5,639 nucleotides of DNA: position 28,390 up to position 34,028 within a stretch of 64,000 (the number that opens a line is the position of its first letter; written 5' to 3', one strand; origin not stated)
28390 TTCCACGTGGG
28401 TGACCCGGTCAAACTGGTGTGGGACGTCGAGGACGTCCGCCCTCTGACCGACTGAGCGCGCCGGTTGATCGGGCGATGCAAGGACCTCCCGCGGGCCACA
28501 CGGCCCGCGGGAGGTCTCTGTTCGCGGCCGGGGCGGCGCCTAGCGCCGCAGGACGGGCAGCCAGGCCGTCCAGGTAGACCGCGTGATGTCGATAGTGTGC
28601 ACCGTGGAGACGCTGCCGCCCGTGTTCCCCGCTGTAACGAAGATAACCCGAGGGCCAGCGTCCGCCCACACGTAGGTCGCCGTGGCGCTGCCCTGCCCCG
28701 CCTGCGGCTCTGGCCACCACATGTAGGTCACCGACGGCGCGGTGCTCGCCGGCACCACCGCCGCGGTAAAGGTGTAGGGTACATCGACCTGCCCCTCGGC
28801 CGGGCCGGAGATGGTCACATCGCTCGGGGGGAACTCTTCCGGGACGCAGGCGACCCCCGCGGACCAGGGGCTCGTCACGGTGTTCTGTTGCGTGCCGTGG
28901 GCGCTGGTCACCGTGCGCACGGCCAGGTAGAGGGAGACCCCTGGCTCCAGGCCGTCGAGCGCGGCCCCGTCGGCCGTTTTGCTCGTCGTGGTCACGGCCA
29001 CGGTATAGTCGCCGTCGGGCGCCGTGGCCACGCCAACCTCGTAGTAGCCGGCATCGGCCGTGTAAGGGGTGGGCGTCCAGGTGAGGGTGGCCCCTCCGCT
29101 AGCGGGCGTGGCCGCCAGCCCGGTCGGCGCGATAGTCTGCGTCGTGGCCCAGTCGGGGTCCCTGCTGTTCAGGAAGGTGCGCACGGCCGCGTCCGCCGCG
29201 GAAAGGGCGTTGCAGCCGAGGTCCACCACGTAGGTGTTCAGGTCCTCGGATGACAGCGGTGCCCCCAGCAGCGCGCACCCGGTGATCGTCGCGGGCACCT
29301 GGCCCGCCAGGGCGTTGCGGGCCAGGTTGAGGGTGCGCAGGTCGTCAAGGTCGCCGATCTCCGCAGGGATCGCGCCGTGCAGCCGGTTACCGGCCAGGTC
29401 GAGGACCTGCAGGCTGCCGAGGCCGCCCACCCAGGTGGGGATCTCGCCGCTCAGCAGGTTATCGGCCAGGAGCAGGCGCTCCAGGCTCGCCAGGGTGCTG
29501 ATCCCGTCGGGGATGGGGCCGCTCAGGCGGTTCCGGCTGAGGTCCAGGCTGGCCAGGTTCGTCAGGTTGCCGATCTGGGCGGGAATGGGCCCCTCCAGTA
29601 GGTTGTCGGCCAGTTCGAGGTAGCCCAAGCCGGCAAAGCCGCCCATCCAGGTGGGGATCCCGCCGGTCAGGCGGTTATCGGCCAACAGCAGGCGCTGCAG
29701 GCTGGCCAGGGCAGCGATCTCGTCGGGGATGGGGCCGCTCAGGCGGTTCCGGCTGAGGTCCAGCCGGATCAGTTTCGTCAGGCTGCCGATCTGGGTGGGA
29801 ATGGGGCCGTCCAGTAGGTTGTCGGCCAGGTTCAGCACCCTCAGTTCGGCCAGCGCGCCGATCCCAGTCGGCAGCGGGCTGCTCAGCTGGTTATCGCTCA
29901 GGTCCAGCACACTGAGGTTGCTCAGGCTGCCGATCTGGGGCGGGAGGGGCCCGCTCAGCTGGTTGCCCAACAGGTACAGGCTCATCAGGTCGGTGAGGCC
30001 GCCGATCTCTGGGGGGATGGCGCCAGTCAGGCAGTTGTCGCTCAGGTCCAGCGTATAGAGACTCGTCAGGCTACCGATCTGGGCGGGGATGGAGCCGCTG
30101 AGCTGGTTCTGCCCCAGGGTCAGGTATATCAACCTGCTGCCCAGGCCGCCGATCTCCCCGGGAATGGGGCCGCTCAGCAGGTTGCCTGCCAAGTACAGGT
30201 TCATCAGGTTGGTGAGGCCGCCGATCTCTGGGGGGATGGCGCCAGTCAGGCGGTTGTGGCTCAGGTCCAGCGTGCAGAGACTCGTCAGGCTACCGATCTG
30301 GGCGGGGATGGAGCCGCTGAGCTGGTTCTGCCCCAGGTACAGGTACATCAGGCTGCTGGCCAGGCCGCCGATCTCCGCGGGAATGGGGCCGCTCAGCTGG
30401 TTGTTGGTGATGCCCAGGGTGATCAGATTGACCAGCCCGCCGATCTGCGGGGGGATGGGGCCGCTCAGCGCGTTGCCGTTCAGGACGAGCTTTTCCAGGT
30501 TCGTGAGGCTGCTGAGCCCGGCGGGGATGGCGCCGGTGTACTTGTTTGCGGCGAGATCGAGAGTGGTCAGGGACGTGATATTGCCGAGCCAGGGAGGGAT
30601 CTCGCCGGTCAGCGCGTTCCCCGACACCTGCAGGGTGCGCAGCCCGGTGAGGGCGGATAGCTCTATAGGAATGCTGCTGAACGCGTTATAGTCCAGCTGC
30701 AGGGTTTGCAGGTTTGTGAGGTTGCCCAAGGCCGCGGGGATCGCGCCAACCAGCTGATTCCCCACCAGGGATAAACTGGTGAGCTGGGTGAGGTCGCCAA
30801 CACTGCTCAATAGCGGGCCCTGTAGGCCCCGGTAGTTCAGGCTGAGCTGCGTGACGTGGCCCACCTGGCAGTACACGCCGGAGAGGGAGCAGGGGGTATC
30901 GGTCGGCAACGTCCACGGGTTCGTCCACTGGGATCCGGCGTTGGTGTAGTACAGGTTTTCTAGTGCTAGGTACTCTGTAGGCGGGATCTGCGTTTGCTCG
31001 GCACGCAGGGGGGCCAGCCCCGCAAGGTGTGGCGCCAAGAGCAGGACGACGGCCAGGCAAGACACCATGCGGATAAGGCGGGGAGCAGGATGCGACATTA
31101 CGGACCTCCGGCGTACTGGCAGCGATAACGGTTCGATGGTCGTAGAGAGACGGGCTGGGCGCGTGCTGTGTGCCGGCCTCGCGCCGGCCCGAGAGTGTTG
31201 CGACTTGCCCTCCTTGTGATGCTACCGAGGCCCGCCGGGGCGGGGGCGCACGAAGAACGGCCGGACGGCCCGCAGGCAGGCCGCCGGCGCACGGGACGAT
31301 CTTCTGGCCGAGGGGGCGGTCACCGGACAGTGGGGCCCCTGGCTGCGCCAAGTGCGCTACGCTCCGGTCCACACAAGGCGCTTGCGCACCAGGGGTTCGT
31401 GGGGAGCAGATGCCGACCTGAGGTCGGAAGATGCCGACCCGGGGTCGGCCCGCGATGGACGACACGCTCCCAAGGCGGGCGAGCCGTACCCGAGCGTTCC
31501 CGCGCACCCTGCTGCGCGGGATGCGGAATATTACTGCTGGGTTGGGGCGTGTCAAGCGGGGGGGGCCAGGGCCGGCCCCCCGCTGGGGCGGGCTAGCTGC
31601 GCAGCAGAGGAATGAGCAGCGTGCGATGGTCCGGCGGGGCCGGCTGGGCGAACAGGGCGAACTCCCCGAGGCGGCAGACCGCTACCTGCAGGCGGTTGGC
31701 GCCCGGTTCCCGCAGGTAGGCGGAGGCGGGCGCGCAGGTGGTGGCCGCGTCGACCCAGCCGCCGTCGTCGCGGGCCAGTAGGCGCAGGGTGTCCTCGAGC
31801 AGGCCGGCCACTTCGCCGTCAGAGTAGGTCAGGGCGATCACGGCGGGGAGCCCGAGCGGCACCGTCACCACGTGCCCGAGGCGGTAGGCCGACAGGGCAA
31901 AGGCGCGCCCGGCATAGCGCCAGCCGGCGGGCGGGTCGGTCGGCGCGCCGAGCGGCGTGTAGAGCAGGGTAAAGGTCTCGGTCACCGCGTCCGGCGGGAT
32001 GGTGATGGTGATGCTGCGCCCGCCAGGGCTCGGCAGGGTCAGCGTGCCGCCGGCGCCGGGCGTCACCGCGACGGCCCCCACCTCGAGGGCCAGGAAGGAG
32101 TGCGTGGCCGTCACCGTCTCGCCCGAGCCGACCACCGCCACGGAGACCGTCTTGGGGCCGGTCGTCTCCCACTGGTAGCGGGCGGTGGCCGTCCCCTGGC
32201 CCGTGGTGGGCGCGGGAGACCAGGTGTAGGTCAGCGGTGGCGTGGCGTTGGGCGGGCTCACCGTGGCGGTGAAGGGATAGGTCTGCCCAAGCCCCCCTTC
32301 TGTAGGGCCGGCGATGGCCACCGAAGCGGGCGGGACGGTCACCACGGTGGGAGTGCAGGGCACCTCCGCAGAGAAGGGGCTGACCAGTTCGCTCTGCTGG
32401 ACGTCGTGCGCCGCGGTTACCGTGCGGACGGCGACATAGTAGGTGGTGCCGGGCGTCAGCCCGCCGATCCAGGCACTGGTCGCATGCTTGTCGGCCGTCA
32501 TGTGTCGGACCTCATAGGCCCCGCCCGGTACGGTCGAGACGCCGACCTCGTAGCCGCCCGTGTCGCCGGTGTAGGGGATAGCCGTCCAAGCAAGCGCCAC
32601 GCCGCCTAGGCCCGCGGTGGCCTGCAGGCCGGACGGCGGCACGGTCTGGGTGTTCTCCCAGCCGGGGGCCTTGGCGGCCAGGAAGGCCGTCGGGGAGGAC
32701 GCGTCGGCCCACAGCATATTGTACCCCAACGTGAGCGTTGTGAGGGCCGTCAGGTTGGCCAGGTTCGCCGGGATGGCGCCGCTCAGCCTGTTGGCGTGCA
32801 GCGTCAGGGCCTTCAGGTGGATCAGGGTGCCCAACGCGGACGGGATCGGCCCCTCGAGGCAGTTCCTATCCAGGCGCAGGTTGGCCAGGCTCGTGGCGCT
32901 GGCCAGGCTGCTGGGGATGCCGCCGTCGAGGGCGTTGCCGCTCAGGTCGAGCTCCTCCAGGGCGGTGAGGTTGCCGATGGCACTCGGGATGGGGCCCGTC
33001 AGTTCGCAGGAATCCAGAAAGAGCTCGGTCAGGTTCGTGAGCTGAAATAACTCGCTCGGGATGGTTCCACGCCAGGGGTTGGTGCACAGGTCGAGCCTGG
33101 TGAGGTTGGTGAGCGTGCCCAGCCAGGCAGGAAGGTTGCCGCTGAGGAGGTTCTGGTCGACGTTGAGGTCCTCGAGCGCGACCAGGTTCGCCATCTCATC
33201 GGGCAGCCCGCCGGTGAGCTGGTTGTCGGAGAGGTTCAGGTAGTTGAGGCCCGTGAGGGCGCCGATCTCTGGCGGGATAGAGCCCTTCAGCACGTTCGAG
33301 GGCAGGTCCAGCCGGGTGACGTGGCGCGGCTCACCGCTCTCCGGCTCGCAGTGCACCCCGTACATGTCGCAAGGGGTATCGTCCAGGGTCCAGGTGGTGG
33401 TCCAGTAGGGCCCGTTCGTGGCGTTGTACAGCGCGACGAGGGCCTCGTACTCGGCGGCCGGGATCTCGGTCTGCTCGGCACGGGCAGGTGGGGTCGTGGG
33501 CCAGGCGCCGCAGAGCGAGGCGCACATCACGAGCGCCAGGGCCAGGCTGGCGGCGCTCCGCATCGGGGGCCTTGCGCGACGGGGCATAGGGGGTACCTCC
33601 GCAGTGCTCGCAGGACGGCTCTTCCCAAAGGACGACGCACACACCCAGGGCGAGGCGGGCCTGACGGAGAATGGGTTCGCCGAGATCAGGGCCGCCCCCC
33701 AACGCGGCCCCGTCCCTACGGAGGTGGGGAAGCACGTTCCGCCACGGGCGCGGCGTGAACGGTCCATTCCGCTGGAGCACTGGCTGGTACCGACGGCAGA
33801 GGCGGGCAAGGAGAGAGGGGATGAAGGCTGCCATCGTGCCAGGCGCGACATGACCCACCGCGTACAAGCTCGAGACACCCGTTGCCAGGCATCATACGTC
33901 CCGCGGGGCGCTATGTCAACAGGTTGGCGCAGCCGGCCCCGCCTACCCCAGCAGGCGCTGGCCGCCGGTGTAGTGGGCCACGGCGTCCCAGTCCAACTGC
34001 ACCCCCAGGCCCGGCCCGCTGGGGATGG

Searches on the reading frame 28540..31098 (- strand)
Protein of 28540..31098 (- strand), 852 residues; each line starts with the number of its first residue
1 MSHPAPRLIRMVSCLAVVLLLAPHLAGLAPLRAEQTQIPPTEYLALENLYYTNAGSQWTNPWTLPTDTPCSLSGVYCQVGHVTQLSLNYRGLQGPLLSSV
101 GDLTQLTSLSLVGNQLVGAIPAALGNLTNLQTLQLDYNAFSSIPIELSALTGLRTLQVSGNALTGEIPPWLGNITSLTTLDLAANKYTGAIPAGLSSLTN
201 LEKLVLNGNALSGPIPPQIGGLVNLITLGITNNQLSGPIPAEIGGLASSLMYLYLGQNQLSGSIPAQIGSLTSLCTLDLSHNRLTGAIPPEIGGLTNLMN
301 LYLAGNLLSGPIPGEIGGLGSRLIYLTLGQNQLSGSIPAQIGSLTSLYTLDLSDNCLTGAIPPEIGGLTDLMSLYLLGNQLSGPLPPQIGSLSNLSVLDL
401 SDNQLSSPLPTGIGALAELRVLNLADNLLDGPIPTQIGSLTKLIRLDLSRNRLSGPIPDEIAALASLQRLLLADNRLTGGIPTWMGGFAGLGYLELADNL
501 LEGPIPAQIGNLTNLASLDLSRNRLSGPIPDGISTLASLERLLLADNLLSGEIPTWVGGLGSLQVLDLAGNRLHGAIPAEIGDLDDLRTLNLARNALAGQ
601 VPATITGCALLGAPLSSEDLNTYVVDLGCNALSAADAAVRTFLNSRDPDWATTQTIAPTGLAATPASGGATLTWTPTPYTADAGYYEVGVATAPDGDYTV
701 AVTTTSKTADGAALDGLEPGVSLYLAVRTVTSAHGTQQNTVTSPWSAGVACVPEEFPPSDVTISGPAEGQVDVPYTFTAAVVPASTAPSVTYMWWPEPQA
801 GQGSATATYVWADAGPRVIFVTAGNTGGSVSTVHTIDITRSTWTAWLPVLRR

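Call 9: search_protein_families(library=pfam, proteins=[window:28540-31098:-], max_evalue=0.001)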
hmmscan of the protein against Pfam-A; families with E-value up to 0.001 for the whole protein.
window:28540-31098:- (852 aa): 7 families
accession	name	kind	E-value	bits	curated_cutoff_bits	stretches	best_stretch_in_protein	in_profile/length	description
PF00560.39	LRR_1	-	1.6e-66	206.2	20.6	0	273-295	1-23/23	Leucine Rich Repeat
PF13855.12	LRR_8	-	1.3e-57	191.8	27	9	105-163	2-61/61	Leucine rich repeat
PF23598.1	LRR_14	-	4.1e-51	174.2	40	6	78-207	22-147/353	Leucine-rich repeat region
PF12799.13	LRR_4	-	2.6e-46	155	27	5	272-308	1-36/44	Leucine Rich repeats (2 copies)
PF25013.1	LRR_Zer-1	-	2.2e-07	31.6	27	0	391-453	6-66/137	Zer-1-like, Leucine-rich repeats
PF13516.12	LRR_6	-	7.3e-06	26.1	23.4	0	393-406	3-16/24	Leucine Rich repeat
PF17592.7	DUF5489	-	0.00035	21.5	27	0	210-255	8-52/78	Family of unknown function (DUF5489)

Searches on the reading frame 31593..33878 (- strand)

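Call 9: search_protein_families(library=pfam, proteins=[window:31593-33878:-], max_evalue=0.001)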
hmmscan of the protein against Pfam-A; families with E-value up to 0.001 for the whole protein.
window:31593-33878:- (761 aa): 6 families
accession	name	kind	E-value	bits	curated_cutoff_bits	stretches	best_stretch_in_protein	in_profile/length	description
PF00560.39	LRR_1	-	3.2e-22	74.3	20.6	0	211-232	2-23/23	Leucine Rich Repeat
PF13855.12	LRR_8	-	1.9e-21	76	27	3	185-245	1-61/61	Leucine rich repeat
PF23598.1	LRR_14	-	8.6e-18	64.6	40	2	200-289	61-147/353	Leucine-rich repeat region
PF12799.13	LRR_4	-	3.6e-15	56.1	27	1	281-317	1-39/44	Leucine Rich repeats (2 copies)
PF00041.27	fn3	-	2.6e-06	28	25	1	414-497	2-79/84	Fibronectin type III domain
PF24758.1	LRR_At5g56370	-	0.00029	21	27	0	255-314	9-70/227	FBD-associated F-box protein At5g56370, LRR repeats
